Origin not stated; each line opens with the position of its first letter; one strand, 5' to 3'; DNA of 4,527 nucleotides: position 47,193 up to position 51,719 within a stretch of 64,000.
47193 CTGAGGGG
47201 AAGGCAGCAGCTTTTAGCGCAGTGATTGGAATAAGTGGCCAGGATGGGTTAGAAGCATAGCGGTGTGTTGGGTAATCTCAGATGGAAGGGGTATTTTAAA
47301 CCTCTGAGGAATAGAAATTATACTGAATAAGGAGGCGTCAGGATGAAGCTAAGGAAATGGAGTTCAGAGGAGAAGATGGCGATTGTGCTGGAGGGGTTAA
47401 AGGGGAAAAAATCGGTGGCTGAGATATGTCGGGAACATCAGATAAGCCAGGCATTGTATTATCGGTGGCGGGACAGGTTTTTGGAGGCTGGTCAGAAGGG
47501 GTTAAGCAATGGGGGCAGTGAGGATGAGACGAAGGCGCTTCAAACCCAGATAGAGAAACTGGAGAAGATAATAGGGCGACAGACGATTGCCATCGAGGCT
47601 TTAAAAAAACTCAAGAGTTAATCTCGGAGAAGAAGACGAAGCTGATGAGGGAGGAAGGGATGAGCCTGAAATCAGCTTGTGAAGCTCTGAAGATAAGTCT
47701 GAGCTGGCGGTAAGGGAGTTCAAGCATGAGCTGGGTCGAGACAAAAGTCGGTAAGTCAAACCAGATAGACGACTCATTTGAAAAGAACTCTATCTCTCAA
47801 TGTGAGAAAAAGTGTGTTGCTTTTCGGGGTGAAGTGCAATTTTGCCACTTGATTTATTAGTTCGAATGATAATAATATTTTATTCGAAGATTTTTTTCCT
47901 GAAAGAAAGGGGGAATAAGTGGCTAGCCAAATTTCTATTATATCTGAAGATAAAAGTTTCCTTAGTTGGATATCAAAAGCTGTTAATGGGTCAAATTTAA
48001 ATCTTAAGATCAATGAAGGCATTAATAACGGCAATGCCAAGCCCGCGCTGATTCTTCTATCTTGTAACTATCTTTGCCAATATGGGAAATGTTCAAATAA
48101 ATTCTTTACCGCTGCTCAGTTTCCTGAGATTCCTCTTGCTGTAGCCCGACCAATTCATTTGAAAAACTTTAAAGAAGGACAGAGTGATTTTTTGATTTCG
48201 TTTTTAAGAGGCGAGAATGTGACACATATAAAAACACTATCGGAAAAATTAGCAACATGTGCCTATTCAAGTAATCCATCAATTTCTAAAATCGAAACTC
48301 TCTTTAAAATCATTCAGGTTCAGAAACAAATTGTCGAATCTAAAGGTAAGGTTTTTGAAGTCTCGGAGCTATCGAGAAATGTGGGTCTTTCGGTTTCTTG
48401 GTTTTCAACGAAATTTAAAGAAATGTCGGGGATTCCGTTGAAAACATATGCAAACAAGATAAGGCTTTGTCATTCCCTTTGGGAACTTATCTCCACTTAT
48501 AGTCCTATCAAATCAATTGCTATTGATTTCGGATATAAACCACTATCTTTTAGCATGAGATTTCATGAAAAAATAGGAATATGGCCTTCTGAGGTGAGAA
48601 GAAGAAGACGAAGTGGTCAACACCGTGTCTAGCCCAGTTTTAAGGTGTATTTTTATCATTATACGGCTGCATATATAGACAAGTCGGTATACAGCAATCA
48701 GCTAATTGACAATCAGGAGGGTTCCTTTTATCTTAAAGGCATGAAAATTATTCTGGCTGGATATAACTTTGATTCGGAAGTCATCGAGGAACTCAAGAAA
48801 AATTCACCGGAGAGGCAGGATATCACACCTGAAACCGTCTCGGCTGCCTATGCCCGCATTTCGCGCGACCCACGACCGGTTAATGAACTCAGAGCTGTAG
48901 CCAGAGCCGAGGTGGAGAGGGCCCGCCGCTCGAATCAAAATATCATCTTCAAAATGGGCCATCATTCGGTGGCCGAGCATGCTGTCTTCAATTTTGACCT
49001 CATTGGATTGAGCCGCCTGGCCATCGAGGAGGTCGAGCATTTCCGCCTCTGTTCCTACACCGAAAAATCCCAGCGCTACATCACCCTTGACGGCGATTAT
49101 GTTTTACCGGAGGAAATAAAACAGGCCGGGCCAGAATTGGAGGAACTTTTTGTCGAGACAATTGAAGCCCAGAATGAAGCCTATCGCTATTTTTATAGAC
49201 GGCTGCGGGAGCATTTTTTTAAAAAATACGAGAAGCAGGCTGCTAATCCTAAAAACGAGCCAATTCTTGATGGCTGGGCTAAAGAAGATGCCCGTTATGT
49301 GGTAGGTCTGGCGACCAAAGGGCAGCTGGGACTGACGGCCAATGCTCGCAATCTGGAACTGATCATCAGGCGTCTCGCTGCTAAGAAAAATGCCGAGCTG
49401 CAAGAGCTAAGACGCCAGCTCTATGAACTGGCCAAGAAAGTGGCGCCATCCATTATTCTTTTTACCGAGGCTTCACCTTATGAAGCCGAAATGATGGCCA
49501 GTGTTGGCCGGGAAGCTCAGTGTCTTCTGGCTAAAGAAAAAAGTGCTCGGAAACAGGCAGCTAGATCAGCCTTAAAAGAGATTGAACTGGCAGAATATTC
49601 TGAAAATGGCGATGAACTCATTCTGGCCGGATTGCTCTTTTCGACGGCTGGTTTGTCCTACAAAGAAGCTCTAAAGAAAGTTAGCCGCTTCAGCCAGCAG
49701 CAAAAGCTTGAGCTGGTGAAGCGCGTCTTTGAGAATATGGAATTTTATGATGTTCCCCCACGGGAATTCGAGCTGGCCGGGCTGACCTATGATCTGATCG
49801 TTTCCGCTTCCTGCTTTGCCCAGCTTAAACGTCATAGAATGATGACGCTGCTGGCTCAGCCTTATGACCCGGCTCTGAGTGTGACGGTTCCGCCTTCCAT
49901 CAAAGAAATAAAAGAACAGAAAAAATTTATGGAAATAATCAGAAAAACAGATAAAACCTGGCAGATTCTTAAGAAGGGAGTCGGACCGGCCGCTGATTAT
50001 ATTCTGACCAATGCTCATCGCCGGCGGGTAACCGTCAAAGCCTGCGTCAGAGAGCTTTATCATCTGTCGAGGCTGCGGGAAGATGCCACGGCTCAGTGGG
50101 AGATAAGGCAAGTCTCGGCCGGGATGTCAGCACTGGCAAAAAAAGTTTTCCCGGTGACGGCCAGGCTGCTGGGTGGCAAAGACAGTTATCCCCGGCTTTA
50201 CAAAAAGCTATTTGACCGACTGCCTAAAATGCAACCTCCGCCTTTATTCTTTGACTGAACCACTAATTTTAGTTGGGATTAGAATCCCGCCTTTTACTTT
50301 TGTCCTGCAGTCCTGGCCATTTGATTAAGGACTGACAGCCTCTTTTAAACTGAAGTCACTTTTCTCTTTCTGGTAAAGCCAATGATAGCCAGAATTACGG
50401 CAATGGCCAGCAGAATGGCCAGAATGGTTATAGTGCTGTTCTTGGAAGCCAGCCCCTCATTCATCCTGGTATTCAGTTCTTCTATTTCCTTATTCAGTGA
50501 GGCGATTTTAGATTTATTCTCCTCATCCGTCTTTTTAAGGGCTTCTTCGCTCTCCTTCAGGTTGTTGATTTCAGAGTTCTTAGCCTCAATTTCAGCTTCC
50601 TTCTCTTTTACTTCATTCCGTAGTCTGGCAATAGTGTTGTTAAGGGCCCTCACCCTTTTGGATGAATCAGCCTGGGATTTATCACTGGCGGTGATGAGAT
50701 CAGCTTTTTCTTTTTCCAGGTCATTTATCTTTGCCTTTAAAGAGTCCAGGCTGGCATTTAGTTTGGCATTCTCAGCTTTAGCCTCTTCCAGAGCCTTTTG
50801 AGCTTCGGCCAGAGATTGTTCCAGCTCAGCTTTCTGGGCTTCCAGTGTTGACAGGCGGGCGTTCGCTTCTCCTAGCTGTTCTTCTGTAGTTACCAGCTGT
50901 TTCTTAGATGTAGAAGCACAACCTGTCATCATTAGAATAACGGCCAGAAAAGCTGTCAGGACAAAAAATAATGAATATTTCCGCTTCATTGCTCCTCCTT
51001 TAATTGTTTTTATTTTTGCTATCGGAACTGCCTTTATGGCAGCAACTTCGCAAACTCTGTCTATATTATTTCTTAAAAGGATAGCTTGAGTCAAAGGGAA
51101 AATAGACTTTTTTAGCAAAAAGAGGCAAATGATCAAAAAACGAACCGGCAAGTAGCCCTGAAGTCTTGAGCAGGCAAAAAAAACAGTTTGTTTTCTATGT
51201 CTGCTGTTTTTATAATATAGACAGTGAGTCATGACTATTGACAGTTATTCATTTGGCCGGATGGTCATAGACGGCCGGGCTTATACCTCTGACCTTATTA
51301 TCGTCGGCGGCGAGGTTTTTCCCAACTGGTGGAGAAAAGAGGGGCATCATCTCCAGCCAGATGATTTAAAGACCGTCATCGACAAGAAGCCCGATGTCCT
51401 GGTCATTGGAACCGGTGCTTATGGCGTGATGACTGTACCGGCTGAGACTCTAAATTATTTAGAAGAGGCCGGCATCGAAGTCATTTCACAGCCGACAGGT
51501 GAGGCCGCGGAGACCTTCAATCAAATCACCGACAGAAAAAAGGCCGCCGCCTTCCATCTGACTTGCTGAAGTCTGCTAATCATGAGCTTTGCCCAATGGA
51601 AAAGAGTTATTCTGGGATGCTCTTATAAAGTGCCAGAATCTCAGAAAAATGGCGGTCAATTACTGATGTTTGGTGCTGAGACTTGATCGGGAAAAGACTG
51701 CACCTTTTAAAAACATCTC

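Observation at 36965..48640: AT-rich genomic island bounded and interrupted by dead IS elements carries the whole RiPP locus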

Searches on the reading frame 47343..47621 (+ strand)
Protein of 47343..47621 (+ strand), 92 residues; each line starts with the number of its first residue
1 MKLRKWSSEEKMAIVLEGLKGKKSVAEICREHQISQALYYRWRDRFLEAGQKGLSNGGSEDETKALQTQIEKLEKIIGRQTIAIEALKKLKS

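Call 5: search_protein_families(library=pfam, proteins=[window:47343-47621:+], max_evalue=0.01)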
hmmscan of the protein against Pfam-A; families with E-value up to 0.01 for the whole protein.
window:47343-47621:+ (92 aa): 5 families
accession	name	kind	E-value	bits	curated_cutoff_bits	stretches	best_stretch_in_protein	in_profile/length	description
PF01527.26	HTH_Tnp_1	-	4.7e-15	56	24.1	1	3-76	3-73/75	Transposase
PF13518.12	HTH_28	-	1.4e-09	38.2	25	1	10-56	1-46/52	Helix-turn-helix domain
PF13384.12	HTH_23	-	2.7e-07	30.6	24.6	1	7-54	3-49/50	Homeodomain-like domain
PF13551.12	HTH_29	-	0.0002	21.8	28.1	1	14-56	4-46/64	Winged helix-turn helix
PF13022.12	HTH_Tnp_1_2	-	0.00074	20.1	27.9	1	22-44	26-48/122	Helix-turn-helix of insertion element transposase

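Call 44: search_protein_families(library=ncbifam, proteins=[window:47343-47621:+], max_evalue=0.01)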
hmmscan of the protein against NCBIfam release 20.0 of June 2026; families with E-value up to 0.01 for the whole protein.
window:47343-47621:+ (92 aa): 7 families
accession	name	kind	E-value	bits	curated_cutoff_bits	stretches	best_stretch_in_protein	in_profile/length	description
NF033516.0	transpos_IS3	equivalog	5.5e-12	45.6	160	1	9-90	1-81/369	IS3 family transposase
NF047595.1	IS66_ISRel24_TnpA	equivalog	1e-10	42.2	74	1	4-51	3-47/113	IS66-like element accessory protein TnpA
NF033577.2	transpos_IS481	equivalog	4.1e-08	33.1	224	1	11-77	2-68/284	IS481 family transposase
NF006928.0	PRK09413.1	subfamily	4.7e-06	27.1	229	1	2-89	9-99/121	IS2 repressor TnpA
NF038385.1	IS66_access_TnpA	equivalog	1.5e-05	24.7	150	1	5-48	88-131/190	IS66-like element accessory protein TnpA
NF033545.0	transpos_IS630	equivalog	3.8e-05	23.3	100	1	14-79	5-71/299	IS630 family transposase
NF047593.1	IS66_ISAeme5_TnpA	equivalog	0.0056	17.1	28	1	23-52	18-47/79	IS66 family insertion sequence element accessory protein TnpA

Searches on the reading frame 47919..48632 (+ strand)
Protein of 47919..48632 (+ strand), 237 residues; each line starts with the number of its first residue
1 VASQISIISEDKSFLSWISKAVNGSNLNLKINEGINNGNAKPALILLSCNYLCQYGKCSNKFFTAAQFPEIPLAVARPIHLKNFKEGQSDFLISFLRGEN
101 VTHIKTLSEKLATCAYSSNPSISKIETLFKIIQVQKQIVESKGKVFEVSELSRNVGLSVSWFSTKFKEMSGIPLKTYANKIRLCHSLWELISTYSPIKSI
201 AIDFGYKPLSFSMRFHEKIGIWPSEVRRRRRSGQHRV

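Call 6: search_protein_families(library=pfam, proteins=[window:47919-48632:+], max_evalue=0.01)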
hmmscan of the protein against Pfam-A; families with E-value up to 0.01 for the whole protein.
window:47919-48632:+ (237 aa): 2 families
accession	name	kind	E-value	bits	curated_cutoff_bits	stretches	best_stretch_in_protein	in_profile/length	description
PF12833.13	HTH_18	-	1.7e-11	44.7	33.6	1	151-229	1-80/80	Helix-turn-helix domain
PF00165.29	HTH_AraC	-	0.0013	19.3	26.6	0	191-227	2-41/42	Bacterial regulatory helix-turn-helix proteins, AraC family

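Call 20: find_encoding_contigs(protein=window:47919-48632:+, flank=10000, max_places=10)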
Protein window:47919-48632:+ (237 aa): 1 contig read that carries it; 1 place shown.
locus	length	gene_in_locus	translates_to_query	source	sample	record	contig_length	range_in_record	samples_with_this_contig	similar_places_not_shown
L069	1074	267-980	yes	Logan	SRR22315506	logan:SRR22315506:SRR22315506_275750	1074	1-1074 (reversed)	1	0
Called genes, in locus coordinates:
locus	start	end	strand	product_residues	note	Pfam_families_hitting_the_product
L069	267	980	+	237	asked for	PF12833:HTH_18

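Call 44: search_protein_families(library=ncbifam, proteins=[window:47919-48632:+], max_evalue=0.01)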
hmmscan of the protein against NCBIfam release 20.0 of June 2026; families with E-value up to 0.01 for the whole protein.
window:47919-48632:+ (237 aa): 16 families
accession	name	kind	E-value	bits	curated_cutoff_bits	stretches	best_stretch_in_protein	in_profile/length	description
NF047455.1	TF_Staph_AryK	equivalog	2.5e-10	39.3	850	1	138-233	166-262/759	transcriptional regulator AryK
NF007860.0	PRK10572.1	equivalog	4e-10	39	208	1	109-232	163-287/292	arabinose operon transcriptional regulator AraC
NF010025.2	PRK13500.1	equivalog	1.5e-06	28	525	1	118-231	167-279/282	HTH-type transcriptional activator RhaR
NF047788.1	TransRegPocR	equivalog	1.5e-05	24.5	500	1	145-231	205-292/296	transcriptional regulator PocR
NF040475.1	chlor_reg_RclR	equivalog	3.3e-05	23.3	400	1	133-231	181-280/284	reactive chlorine-specific transcriptional regulator RclR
NF006902.0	PRK09393.1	equivalog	3.9e-05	23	425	1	132-232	223-324/327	transcriptional regulator FtrA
NF007584.0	PRK10219.1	equivalog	0.00018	21.8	174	1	135-229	11-106/107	superoxide response transcriptional regulator SoxS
NF049932.1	TranspRegBtr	equivalog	0.00021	19.9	900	1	126-232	161-268/531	bacillibactin transport transcriptional regulator Btr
NF010026.0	PRK13501.1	equivalog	0.00022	20.5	363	1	137-229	184-277/290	HTH-type transcriptional activator RhaR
TIGR04094.1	adjacent_YSIRK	equivalog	0.00029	19.9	200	1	142-225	298-381/383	YSIRK-targeted surface antigen transcriptional regulator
NF010027.0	PRK13502.1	equivalog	0.0012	18.4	384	1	118-228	168-276/282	HTH-type transcriptional activator RhaR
NF007693.0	PRK10371.1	equivalog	0.0017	17.6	253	1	122-231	192-301/309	transcriptional regulator MelR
NF033869.1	viru_reg_Rsp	equivalog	0.0021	16.6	400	1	135-227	153-246/701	AraC family transcriptional regulator Rsp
NF010028.0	PRK13503.1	equivalog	0.0038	16.7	288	1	149-231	191-274/278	HTH-type transcriptional activator RhaS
NF041686.2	ant_diox_reg_AndR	equivalog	0.0075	15.9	350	1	133-230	221-321/321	anthranilate 1,2-dioxygenase regulatory protein AndR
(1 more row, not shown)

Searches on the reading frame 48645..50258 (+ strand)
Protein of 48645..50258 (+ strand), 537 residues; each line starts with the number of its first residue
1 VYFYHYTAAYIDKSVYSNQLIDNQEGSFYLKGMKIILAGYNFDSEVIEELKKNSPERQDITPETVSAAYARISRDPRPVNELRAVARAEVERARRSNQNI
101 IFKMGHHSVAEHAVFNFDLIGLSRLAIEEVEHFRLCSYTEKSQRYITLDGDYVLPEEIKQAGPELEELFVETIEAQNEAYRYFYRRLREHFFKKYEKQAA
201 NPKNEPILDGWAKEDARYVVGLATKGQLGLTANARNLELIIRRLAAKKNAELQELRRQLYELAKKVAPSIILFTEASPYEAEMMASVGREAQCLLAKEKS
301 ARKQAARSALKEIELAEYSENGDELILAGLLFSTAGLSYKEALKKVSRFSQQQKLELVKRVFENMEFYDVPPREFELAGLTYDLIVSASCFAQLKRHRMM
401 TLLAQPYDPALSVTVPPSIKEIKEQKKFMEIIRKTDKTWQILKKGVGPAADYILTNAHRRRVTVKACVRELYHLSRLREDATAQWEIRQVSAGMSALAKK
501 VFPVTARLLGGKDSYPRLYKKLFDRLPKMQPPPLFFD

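Call 6: search_protein_families(library=pfam, proteins=[window:48645-50258:+], max_evalue=0.01)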
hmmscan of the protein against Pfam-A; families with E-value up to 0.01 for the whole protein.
window:48645-50258:+ (537 aa): 1 family
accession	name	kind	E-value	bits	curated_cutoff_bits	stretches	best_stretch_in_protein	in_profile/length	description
PF02511.20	Thy1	-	1.7e-57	194.7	24.8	2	61-269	8-191/191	Thymidylate synthase complementing protein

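Call 13: find_related_loci(query=window:48741-50255:+, collection=genome_contigs, flank=10000)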
Query window:48741-50255:+ (505 aa) in genome_contigs; peptide patterns used: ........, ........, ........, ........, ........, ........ (x = any residue, [..] = any of these).
125 stretches matched a pattern; 67 encode a relative of the query (tblastn E <= 1e-3); 67 distinct loci.
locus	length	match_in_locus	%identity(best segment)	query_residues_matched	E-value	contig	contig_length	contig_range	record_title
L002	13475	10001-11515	91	1-505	0e+0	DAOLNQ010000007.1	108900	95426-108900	MAG TPA_asm: Candidatus Saccharicenans sp. isolate AMR_MDS_4783 NODE_214_length_108900_cov_45.919142, whole genome shotg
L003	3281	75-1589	90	1-505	0e+0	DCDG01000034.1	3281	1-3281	MAG TPA_asm: Candidatus Aminicenantes bacterium UBA1061 UBA1061_contig_832, whole genome shotgun sequence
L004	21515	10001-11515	89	1-505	0e+0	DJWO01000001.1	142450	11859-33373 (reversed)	MAG TPA_asm: Candidatus Aminicenantes bacterium UBA6228 UBA6228_contig_39952, whole genome shotgun sequence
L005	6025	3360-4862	82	1-503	0e+0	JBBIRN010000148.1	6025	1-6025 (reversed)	MAG: Candidatus Aminicenantes bacterium isolate QNS170220_bin_350 NODE_1970_length_6025_cov_3.617085, whole genome shotg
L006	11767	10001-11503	81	1-503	0e+0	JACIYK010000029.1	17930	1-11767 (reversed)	MAG: Candidatus Aminicenantes bacterium isolate MAG-76 Aminicenantales_C3_bin34_Scaffold_29, whole genome shotgun sequen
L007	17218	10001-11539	79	1-503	0e+0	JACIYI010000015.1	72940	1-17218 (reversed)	MAG: Candidatus Aminicenantes bacterium isolate MAG-74 Aminicenantales_C3_bin33_Scaffold_15, whole genome shotgun sequen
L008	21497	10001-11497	82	1-503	0e+0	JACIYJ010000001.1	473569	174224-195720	MAG: Candidatus Aminicenantes bacterium isolate MAG-75 Aminicenantales_E3_bin29_Scaffold_1, whole genome shotgun sequenc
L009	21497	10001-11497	80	1-503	0e+0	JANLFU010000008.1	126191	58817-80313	MAG: Candidatus Saccharicenans sp. isolate A05DMB19 NODE_8_length_126191_cov_32.716969, whole genome shotgun sequence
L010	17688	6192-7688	80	1-503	0e+0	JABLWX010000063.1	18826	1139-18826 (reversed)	MAG: Candidatus Aminicenantes bacterium isolate Ch100 contig63, whole genome shotgun sequence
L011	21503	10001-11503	80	1-505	0e+0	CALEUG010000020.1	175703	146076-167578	MAG: uncultured bacterium isolate R1_Bin_MAXBIN__085_1 genome assembly, contig: c_000002270025, whole genome shotgun seq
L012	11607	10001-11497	80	1-503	0e+0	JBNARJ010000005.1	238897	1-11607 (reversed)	MAG: Candidatus Saccharicenans sp. isolate Kamch4316-2DMB-12 bin16.fa-5, whole genome shotgun sequence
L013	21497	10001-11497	80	1-503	0e+0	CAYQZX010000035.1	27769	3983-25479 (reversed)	MAG TPA_asm: uncultured Eubacteriales bacterium isolate SRP231805_co4_123 genome assembly, contig: k141_249698, whole ge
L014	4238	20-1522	80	1-505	0e+0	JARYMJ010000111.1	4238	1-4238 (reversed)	MAG: Candidatus Saccharicenans sp. isolate A05DMB-I-29 NODE_6550_length_4238_cov_8.913459, whole genome shotgun sequence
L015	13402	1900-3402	80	1-505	0e+0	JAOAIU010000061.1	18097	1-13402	MAG: Candidatus Saccharicenans sp. isolate SKW99 k141_637430, whole genome shotgun sequence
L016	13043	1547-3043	80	1-503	0e+0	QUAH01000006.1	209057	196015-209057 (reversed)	MAG: Candidatus Saccharicenans subterraneus isolate BY38 NODE_69_length_209057_cov_113.045_ID_1478550, whole genome shot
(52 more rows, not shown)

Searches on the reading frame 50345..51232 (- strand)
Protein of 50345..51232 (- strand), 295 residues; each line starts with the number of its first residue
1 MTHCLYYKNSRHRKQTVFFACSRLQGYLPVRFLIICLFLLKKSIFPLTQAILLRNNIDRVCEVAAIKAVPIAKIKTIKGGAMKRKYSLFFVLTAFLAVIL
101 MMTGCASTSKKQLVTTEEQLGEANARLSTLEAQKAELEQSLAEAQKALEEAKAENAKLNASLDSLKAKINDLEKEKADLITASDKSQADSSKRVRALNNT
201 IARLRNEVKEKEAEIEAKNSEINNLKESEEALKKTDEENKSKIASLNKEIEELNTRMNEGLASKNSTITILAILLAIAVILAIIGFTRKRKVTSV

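Call 6: search_protein_families(library=pfam, proteins=[window:50345-51232:-], max_evalue=0.01)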
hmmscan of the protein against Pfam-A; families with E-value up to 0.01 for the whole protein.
window:50345-51232:- (295 aa): 19 families
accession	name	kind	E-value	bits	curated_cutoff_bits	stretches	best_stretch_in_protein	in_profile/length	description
PF09486.15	HrpB7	-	4.3e-07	30.9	29.7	1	101-174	62-135/157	Bacterial type III secretion protein (HrpB7)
PF08614.16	ATG16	-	4.6e-07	30.6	33.7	2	106-180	111-185/200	Autophagy protein 16 (ATG16)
PF11932.13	DUF3450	-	3.1e-05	23.9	32.6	1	95-179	3-91/241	Protein of unknown function (DUF3450)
PF16331.10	TolA_bind_tri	-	0.00014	22.3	30.1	1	124-191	3-70/76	TolA binding protein trimerisation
PF16716.10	BST2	-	0.00018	22.6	27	1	190-263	15-88/91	Bone marrow stromal antigen 2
PF04977.20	DivIC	-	0.00023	21.4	28.9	0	193-234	18-59/80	Septum formation initiator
PF04791.21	LMBR1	-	0.00023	20.6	31.9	1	86-284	164-370/510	LMBR1-like membrane protein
PF12329.13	TMF_DNA_bd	-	0.00042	20.7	35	0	188-225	22-59/74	TATA element modulatory factor 1 DNA binding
PF24627.1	PUMA_CC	-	0.00043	20.7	30.1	1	110-177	7-74/74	PUMA coiled-coil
PF19745.5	FUT8_N_cat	-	0.001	18.4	27.6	1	86-252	11-174/499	Alpha-(1,6)-fucosyltransferase N- and catalytic domains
PF25764.1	KIF21A_4th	-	0.0019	18.3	33.1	0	199-259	61-122/183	KIF21A-like domain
PF06785.16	UPF0242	-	0.0023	18.4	33.5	1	103-225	66-183/194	Uncharacterised protein family (UPF0242) N-terminus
PF12795.12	MscS_porin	-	0.0049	16.9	34.4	0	111-176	85-150/238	Mechanosensitive ion channel porin domain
PF07888.16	CALCOCO1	-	0.0051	16.2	36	1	118-259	59-196/496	Calcium binding and coiled-coil domain (CALCOCO1) like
PF00435.27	Spectrin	-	0.0053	17.7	29.9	0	130-216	17-104/105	Spectrin repeat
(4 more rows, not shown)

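Call 12: find_encoding_contigs(protein=window:50345-51232:-, flank=10000, max_places=10)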
Protein window:50345-51232:- (295 aa): no gene with exactly this product is on record in the collection.

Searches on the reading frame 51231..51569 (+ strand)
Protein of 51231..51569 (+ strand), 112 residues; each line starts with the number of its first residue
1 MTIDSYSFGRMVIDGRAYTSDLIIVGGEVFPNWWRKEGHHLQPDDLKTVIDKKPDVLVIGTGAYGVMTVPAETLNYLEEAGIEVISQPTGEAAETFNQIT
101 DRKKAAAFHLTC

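Call 71: search_protein_families(library=pfam, proteins=[window:51231-51569:+], max_evalue=0.001)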
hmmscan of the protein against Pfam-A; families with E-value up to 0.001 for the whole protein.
window:51231-51569:+ (112 aa): 1 family
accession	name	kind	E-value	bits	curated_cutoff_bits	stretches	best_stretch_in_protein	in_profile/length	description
PF04430.19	DUF498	-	1.6e-26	92.8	33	1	3-109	1-109/109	Protein of unknown function (DUF498/DUF598)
